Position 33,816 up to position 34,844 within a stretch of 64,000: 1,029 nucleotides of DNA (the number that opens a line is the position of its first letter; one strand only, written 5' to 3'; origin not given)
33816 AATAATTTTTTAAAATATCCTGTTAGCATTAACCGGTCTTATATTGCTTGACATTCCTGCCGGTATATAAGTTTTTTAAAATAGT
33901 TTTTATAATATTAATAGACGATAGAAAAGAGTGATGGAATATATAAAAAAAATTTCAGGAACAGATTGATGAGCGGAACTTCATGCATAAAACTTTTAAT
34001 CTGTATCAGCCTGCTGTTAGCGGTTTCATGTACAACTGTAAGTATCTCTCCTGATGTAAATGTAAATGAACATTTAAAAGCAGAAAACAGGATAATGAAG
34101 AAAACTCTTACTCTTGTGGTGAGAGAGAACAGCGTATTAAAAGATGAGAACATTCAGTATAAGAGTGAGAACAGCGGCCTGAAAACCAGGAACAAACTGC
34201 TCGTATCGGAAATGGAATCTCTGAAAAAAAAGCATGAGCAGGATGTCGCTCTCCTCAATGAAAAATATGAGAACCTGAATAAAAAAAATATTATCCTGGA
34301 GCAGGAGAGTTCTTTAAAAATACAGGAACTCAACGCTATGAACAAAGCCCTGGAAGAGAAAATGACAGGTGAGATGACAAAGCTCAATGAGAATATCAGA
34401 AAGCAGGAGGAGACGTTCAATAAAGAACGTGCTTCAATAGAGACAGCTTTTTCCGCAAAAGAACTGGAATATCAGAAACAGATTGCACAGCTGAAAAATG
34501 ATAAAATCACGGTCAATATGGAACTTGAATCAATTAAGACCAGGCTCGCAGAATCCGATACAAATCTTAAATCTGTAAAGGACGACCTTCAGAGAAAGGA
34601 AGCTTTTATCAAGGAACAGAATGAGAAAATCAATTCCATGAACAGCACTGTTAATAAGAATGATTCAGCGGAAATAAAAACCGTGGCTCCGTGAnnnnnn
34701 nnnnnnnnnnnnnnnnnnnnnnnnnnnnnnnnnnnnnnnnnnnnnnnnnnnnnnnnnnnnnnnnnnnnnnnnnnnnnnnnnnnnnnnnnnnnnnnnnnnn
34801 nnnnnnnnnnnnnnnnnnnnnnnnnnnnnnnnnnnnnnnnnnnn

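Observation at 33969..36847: Catalytically dead 5'-nucleotidase fold fused to an outer-membrane-type C-terminus, coupled to a coiled-coil lipoprotein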

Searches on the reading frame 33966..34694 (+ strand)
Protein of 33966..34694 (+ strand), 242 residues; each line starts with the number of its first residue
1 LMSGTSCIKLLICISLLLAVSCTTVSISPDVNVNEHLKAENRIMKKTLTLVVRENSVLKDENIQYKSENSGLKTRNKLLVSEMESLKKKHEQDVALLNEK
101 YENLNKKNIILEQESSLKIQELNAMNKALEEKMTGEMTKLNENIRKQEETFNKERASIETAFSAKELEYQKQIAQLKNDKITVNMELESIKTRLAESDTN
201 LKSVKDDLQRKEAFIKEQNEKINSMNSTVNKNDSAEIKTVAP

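Call 3: search_protein_families(library=pfam, proteins=[window:33966-34694:+], max_evalue=1)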
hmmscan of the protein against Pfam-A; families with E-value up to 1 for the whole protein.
window:33966-34694:+ (242 aa): 5 families
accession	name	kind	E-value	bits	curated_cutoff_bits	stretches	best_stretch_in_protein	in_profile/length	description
PF12709.12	Fungal_TACC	-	0.039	14.9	27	1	88-133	19-65/77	Fungal Transforming acidic coiled-coil (TACC) proteins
PF23991.1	DUF7310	-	0.35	11.8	40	0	156-208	11-60/83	Coiled-coil region of unknown function (DUF7310)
PF14662.11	KASH_CCD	-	0.35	11.3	43.3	1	33-145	82-189/191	Coiled-coil region of CCDC155 or KASH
PF07926.17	TPR_MLP1_2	-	0.45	11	36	0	46-112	57-123/129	TPR/MLP1/MLP2-like protein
PF15397.11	DUF4618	-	0.77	9.6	34.9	1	64-177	10-126/258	Domain of unknown function (DUF4618)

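Call 4: search_protein_families(library=ncbifam, proteins=[window:33966-34694:+], max_evalue=1)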
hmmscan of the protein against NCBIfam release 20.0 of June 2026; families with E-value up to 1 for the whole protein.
window:33966-34694:+ (242 aa): 8 families
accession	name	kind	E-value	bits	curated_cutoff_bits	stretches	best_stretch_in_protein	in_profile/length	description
NF033804.1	Streccoc_I_II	equivalog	0.0027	15.1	1500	1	41-233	243-432/1551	antigen I/II family LPXTG-anchored adhesin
TIGR02110.1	PQQ_syn_pqqF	equivalog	0.054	12.2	320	1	83-170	324-409/697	pyrroloquinoline quinone biosynthesis protein PqqF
TIGR02169.1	SMC_prok_A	equivalog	0.083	10.5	729.4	1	48-232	311-489/1165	chromosome segregation protein SMC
NF040620.1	fused_HadA_HadB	exception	0.11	11.9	350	1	81-198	100-216/329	fused (3R)-hydroxyacyl-ACP dehydratase subunits HadA/HadB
NF045487.1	ASRP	equivalog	0.24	9.9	300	1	64-227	122-287/593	archaea-specific SMC-related protein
TIGR04211.1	SH3_and_anchor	equivalog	0.6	9.7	65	1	35-132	69-161/198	TIGR04211 family SH3 domain-containing protein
NF043058.1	T4SS_LegC2C7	subfamily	0.66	8.9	350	1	35-236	132-332/348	LegC2/C7 family Dot/Icm T4SS effector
NF002939.0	PRK03598.1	equivalog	0.99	8.5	393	1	126-228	87-187/332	secretion protein HlyD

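Call 56: search_protein_families(library=pfam, alignment_id=A3, max_evalue=0.01)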
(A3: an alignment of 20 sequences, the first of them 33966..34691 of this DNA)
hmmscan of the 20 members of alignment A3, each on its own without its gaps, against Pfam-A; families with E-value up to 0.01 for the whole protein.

A. member 1, window:33966-34691:+ (242 aa): 0 families

B. families by the number of members that match (of 20 scanned): 50 families (the first 25 are shown)
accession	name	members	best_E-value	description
PF07926.17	TPR_MLP1_2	4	1.1e-06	TPR/MLP1/MLP2-like protein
PF25450.1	Rab11-FIP3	3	0.00078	Rab11-FIP3-like domain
PF13851.11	GAS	2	3.3e-05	Growth-arrest specific micro-tubule binding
PF06810.17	Phage_scaffold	2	0.00019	Phage capsid assembly scaffolding protein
PF14662.11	KASH_CCD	2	0.00071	Coiled-coil region of CCDC155 or KASH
PF04513.17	Baculo_PEP_C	2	0.00079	Baculovirus polyhedron envelope protein, PEP, C terminus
PF11559.13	ADIP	2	0.00087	Afadin- and alpha -actinin-Binding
PF10473.14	CENP-F_leu_zip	2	0.0014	Leucine-rich repeats of kinetochore protein Cenp-F/LEK1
PF04899.17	MbeD_MobD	2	0.0018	MbeD/MobD like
PF07889.17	DUF1664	2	0.0038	Protein of unknown function (DUF1664)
PF01166.23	TSC22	2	0.0052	TSC-22/dip/bun family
PF08614.16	ATG16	2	0.0068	Autophagy protein 16 (ATG16)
PF09787.14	Golgin_A5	1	2.3e-07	Golgin subfamily A member 5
PF12329.13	TMF_DNA_bd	1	1.3e-06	TATA element modulatory factor 1 DNA binding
PF20667.3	Sec10_N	1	4.5e-06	Exocyst complex component Sec10, N-terminal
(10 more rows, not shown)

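Call 57: search_solved_structures(query=A3, max_evalue=0.1)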
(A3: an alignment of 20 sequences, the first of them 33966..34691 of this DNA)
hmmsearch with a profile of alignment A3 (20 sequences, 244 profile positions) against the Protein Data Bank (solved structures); distinct sequences matched with E-value up to 0.1: 83 (the best 60 are shown).
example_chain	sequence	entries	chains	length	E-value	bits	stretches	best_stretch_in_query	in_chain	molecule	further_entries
8p4y_A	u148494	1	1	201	2.8e-05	26.8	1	46-234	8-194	Protein origami triangle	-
8qox_B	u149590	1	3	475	6.4e-05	25.7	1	123-232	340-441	Conserved membrane protein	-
4lin_A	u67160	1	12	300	0.00015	24.5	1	84-218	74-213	Tail needle protein gp26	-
3jbh_A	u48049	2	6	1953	0.00015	24.4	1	122-238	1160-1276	MYOSIN 2 HEAVY CHAIN STRIATED MUSCLE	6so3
9z3w_A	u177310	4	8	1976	0.00025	23.7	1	73-227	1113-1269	Myosin-10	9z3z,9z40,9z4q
7o97_A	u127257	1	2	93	0.00037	23.1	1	163-238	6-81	hypothetical protein UY81_C0065G0003 from Candidatus Giovannonibacteria bacterium converte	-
8rve_0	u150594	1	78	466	0.00061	22.4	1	68-230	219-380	Vimentin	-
9fu2_A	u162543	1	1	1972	0.00072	22.2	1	72-240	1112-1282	Myosin-11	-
8i3e_A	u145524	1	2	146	0.00089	21.9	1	110-243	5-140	ELKS/Rab6-interacting/CAST family member 1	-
9r1o_A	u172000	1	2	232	0.0011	21.6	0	90-229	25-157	sc-apCC-6-DPH-NR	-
6gaj_A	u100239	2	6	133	0.0012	21.5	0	166-229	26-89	Outer capsid protein sigma-1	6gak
6gao_A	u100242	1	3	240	0.0018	20.9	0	166-228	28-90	Outer capsid protein sigma-1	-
4c46_A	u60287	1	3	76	0.0018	20.9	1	155-217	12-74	GENERAL CONTROL PROTEIN GCN4, GENERAL CONTROL PROTEIN GCN4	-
5aps_A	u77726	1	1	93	0.0025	20.5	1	177-235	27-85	GENERAL CONTROL PROTEIN GCN4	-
8th8_S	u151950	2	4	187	0.0043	19.7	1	103-236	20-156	Coiled-coil domain-containing protein 153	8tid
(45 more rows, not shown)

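Call 89: search_protein_families(library=padloc, proteins=[window:33966-34691:+], max_evalue=0.01)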
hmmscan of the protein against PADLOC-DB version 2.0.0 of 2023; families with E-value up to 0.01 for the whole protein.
window:33966-34691:+ (242 aa): 1 family
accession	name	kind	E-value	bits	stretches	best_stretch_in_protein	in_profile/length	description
PDLC00580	JetC3|JetC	-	0.0012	15.1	1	56-231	220-393/1068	DUF3584 domain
